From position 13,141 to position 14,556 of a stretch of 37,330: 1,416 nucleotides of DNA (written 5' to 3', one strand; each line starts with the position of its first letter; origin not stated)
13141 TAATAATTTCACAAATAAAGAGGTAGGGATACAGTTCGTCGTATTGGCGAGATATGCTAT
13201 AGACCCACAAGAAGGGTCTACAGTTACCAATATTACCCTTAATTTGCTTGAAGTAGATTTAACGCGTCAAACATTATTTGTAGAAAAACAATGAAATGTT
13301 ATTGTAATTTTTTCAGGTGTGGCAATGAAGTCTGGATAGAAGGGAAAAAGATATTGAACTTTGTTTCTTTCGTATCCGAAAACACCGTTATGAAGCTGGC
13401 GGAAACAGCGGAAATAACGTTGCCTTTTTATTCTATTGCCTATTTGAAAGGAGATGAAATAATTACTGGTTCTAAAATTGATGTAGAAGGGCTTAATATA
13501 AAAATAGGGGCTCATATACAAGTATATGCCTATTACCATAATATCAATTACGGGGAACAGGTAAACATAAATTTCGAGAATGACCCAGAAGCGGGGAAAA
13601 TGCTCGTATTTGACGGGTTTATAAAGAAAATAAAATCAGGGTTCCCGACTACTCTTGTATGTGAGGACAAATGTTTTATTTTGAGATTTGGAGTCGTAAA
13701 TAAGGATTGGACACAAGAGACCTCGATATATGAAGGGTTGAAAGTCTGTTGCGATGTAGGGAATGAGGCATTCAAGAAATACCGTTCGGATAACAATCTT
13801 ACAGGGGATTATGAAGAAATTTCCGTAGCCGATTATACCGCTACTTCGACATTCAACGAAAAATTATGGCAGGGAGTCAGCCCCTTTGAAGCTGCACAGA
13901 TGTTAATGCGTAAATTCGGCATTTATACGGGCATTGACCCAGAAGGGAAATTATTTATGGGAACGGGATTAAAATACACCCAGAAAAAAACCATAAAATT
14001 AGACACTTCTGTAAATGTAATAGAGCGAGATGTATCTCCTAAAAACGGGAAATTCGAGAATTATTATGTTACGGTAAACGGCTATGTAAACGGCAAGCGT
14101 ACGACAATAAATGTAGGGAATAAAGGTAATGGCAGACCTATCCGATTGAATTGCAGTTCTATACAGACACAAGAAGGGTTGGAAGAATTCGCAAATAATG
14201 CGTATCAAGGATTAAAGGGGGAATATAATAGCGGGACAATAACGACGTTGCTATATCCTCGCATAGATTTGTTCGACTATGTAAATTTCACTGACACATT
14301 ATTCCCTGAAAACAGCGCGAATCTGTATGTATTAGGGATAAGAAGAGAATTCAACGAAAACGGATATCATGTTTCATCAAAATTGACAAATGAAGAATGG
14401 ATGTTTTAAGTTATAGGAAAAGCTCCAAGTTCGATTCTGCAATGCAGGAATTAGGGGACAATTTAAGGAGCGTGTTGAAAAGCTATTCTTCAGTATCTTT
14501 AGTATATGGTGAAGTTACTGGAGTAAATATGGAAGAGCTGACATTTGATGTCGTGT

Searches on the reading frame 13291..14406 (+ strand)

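Call 17: search_protein_families(library=phrogs, proteins=[window:13291-14406:+], max_evalue=0.001)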
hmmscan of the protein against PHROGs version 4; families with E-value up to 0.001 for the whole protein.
window:13291-14406:+ (372 aa): 1 family
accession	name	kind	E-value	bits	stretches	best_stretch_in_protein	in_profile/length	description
phrog_4930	-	tail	5.4e-18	66.2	1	41-360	7-305/319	baseplate hub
